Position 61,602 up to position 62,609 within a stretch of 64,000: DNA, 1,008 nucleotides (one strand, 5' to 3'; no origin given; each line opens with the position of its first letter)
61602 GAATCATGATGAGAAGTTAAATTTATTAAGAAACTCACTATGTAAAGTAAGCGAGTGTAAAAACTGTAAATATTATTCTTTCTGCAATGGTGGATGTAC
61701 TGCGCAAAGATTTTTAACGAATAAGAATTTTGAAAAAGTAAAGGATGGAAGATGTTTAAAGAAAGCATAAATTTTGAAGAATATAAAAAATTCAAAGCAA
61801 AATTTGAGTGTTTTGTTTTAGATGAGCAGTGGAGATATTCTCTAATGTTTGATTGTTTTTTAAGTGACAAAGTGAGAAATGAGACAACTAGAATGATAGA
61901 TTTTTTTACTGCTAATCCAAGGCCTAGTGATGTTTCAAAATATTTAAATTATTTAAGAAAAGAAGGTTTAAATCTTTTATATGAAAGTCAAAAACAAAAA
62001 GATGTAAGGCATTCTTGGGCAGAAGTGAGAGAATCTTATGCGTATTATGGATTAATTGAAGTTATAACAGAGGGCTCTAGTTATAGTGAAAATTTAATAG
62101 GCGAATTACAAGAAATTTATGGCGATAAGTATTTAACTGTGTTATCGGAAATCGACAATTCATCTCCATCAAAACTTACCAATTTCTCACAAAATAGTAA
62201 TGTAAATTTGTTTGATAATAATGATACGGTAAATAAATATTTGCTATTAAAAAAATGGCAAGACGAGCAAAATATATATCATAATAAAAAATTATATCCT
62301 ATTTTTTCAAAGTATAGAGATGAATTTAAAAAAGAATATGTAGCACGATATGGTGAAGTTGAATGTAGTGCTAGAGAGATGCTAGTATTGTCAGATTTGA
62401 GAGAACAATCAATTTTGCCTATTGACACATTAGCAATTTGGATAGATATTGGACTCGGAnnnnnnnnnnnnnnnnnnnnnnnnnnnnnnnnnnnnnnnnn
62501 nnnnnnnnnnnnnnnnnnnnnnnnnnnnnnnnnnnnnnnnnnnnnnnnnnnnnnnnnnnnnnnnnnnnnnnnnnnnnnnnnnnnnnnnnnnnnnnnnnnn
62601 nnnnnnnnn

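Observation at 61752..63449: PEP-utilising enzyme with an unknown ~230-aa N-terminal domain and no recognisable central substrate domain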

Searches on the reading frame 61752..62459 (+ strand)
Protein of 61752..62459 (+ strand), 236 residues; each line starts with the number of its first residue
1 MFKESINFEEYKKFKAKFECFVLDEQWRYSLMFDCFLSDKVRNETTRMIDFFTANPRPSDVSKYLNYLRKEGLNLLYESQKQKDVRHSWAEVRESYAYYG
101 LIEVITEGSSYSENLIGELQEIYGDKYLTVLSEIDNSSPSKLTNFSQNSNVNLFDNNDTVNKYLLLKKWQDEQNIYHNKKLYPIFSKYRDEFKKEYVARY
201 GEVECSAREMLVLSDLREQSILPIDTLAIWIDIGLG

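Call 43: search_solved_structures(query=A2, max_evalue=10, show_alignments=2)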
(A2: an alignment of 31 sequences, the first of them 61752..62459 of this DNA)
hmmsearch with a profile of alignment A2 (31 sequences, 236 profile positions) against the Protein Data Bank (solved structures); distinct sequences matched with E-value up to 10: 5.
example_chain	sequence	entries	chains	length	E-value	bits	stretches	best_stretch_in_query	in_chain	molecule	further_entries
8fy3_B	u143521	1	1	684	0.041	16.6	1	50-102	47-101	CCR4-NOT transcription complex subunit 10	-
8bfi_B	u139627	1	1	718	0.046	16.5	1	50-102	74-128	CCR4-NOT transcription complex subunit 10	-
8fy4_B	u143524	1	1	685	0.3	13.8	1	51-102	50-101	CCR4-NOT transcription complex subunit 10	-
8g4k_A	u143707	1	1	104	0.71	12.6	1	40-131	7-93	5HCS_TGFBR2_1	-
9cc5_A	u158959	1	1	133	1.1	11.9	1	33-93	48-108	Amylin-NHO-22 Binder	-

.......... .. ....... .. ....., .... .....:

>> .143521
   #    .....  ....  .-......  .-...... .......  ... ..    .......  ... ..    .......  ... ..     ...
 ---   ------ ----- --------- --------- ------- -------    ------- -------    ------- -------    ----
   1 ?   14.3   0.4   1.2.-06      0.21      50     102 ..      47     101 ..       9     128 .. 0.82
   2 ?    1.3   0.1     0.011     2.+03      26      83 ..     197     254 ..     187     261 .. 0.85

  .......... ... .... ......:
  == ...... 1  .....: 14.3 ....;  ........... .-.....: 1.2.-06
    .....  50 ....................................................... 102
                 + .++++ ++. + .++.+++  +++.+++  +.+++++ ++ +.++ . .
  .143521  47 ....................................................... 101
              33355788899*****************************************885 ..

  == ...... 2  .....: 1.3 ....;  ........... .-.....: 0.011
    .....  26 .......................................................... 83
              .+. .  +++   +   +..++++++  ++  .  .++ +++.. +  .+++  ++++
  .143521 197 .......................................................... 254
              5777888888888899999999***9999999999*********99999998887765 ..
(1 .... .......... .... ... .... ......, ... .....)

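Call 44: search_protein_families(library=pfam, proteins=[window:61752-62459:+], max_evalue=10)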
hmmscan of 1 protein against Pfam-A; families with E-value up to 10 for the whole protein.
window:61752-62459:+ (236 aa): 1 family
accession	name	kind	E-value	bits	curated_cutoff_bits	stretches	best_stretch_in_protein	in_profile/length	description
PF20291.3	MC5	-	0.043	14.1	25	1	30-58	17-45/167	ABC-three component (ABC-3C) system Middle Component 5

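Call 52: predict_structure(alignment_id=A2)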
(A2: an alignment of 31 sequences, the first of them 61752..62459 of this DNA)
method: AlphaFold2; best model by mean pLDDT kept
length: 236 residues; sequences in the alignment: 31
mean_pLDDT: 91.1   pTM: 0.88
mean pLDDT of the five models: 91.1, 90.8, 90.6, 90.4, 89.4
residues with pLDDT >= 90: 188; 70-90: 29; 50-70: 17; < 50: 2
segments of 3 or more residues with pLDDT < 50: none
pLDDT, mean of each block of 10 residues (from residue 1): 72 97 95 94 97 95 98 98 96 98 97 94 90 82 62 74 93 95 98 97 94 90 91 88
secondary structure, 60 per line:
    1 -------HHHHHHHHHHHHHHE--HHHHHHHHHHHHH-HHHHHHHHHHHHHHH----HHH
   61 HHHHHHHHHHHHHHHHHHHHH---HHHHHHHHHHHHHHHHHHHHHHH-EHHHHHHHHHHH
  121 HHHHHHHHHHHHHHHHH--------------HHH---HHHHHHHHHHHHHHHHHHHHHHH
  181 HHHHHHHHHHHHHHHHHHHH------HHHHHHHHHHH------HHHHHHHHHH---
elements in order: H8-21 H25-37 H39-53 H58-81 H85-107 H110-137 H158-200 H207-217 H224-233

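Call 54: fold_search(model_id=the predicted structure, library=pdb)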
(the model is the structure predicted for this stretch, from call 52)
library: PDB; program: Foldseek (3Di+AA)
matches with E <= 10: 42; with E <= 0.001: 0
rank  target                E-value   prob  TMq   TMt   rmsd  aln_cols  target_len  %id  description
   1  7xsj_B                7.9e-01  0.10  0.19  0.20  16.3       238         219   16  The structure of the Mint1/Munc18-1/syntaxin-1 complex (released 2022-11-16)
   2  9qcm_A                1.1e+00  0.08  0.14  0.04  18.0       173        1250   17  Botulinum neurotoxin type B1, 14-subunit, Large Progenitor Toxin Complex (L-PTC) (released 2025-09-10)
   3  7ldg_C                1.6e+00  0.08  0.19  0.20  20.0       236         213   11  Crystal structure of the MEILB2-BRCA2 complex (released 2021-08-11)
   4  4n9f_I                1.7e+00  0.04  0.15  0.12  26.5       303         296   13  Crystal structure of the Vif-CBFbeta-CUL5-ElOB-ElOC pentameric complex (released 2014-01-08)
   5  4n9f_x                2.1e+00  0.02  0.12  0.10  26.7       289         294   12  Crystal structure of the Vif-CBFbeta-CUL5-ElOB-ElOC pentameric complex (released 2014-01-08)
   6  4n9f_U                2.2e+00  0.04  0.17  0.14  25.5       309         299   13  Crystal structure of the Vif-CBFbeta-CUL5-ElOB-ElOC pentameric complex (released 2014-01-08)
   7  6wge_B                2.6e+00  0.03  0.15  0.09  29.8       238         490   12  Cryo-EM structure of human Cohesin-NIPBL-DNA complex without STAG1 (released 2020-05-20)
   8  4irv_D                2.8e+00  0.07  0.21  0.21  15.6       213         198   12  Structure of the Helicobacter pylori CagA Oncogene Bound to the Human Tumor Suppressor Apoptosis-stimulating Protein o (released 2014-01-15)
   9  4h8s_B                2.9e+00  0.05  0.18  0.12  22.1       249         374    9  Crystal structure of human APPL2BARPH domain (released 2012-10-17)
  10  8axk_C                3.1e+00  0.08  0.20  0.24  15.2       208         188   12  Type 3 secretion system export apparatus core, inner rod and needle of Shigella flexneri (released 2023-03-01)
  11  9le4_C                3.2e+00  0.06  0.16  0.24  16.0       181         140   13  Crystal structure of the MIT-CD complex of STAMBP (released 2025-06-11)
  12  4n9f_O                3.4e+00  0.02  0.16  0.14  27.0       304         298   14  Crystal structure of the Vif-CBFbeta-CUL5-ElOB-ElOC pentameric complex (released 2014-01-08)
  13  6r80                  3.5e+00  0.07  0.22  0.22  14.9       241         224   12  Structure of AFF4 C-terminal homology domain (released 2019-06-12)
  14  3c98_B                3.9e+00  0.04  0.18  0.19  16.5       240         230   15  Revised structure of the munc18a-syntaxin1 complex (released 2008-03-25)
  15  6k7p                  4.1e+00  0.06  0.18  0.20  17.7       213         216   12  Crystal structure of human AFF4-THD domain (released 2020-03-11)
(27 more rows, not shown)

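Call 55: search_protein_representatives(alignment_id=A2)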
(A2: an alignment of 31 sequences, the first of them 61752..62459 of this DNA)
Query: 31 sequences, 236 profile positions. Proteins with E-value up to 0.001 (for the whole library): 114; up to 1e-10: 85; up to 1e-30: 50. The best 114 are listed.
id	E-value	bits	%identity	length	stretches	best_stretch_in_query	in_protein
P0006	6.5e-79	281.1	-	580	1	1-236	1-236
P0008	8.0e-74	264.5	-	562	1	7-236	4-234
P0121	8.9e-71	254.5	-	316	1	2-236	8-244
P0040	5.5e-70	251.9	-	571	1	1-236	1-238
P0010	7.3e-69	248.2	-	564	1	1-235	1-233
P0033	4.5e-64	232.6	-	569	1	2-236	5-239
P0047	4.5e-63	229.3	-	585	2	1-236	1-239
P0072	1.2e-60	221.3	-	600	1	1-236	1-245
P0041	1.3e-60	221.3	-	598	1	1-236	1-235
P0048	8.9e-59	215.2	-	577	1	3-233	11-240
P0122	1.0e-58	215.0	-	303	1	3-232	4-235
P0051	3.1e-58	213.5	-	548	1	7-236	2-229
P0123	2.0e-57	210.8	-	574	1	1-235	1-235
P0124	2.3e-56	207.3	-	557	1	7-236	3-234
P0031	5.4e-56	206.1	-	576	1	4-235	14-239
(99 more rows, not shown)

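Call 57: find_related_loci(query=A2, collection=viral_contigs, flank=7000)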
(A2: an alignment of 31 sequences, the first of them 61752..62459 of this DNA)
Query A2 (236 aa) in viral_contigs; peptide patterns used: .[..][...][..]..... (x = any residue, [..] = any of these).
8 stretches matched a pattern, but none encodes a relative of the query by tblastn (E <= 1e-3).

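Call 82: fold_search(model_id=the predicted structure, library=viral)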
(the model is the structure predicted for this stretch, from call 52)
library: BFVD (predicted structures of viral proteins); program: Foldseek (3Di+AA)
matches with E <= 10: 69; with E <= 0.001: 0
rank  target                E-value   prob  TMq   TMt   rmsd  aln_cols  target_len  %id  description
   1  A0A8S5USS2            6.6e-01  0.12  0.17  0.13  16.2       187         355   18  Uncharacterized protein [Myoviridae sp. ctijX18]
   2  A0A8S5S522            9.3e-01  0.16  0.20  0.27  21.6       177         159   12  Uncharacterized protein [Siphoviridae sp. ctmP938]
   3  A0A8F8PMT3            1.3e+00  0.12  0.20  0.11  21.3       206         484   11  Uncharacterized protein [Clandestinovirus]
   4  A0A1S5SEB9            1.7e+00  0.05  0.16  0.11  22.1       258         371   13  (no name in the UniProt tables at hand)
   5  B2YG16                2.1e+00  0.06  0.16  0.06  21.3       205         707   15  p74 [Musca hytrovirus(isolate Musca domestica/United States/Boucias/-)]
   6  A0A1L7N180            2.4e+00  0.08  0.21  0.20  18.8       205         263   12  Uncharacterized protein [Ralstonia phage RP12]
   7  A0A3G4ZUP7            2.4e+00  0.06  0.22  0.12  17.6       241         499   14  LMBR1-domain-containing protein [Edafosvirus sp.]
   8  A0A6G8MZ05            2.8e+00  0.14  0.20  0.31  18.4       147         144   11  Uncharacterized protein [Cedratvirus kamchatka]
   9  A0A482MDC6            3.4e+00  0.09  0.18  0.22  16.3       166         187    9  (no name in the UniProt tables at hand)
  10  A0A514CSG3            3.4e+00  0.08  0.21  0.26  12.1       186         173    9  Uncharacterized protein [Achromobacter phage Motura]
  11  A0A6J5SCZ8            3.8e+00  0.03  0.13  0.12  18.0       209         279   12  Uncharacterized protein [uncultured Caudovirales phage]
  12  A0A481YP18            3.8e+00  0.02  0.14  0.11  21.4       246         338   12  Uncharacterized protein [Pithovirus LCDPAC02]
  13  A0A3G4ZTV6            4.4e+00  0.10  0.23  0.33  16.8       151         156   13  Uncharacterized protein [Edafosvirus sp.]
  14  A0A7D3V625            4.4e+00  0.05  0.18  0.22  14.3       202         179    9  Uncharacterized protein [Fadolivirus FV1/VV64]
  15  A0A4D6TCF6            4.6e+00  0.04  0.19  0.22  18.1       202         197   13  (no name in the UniProt tables at hand)
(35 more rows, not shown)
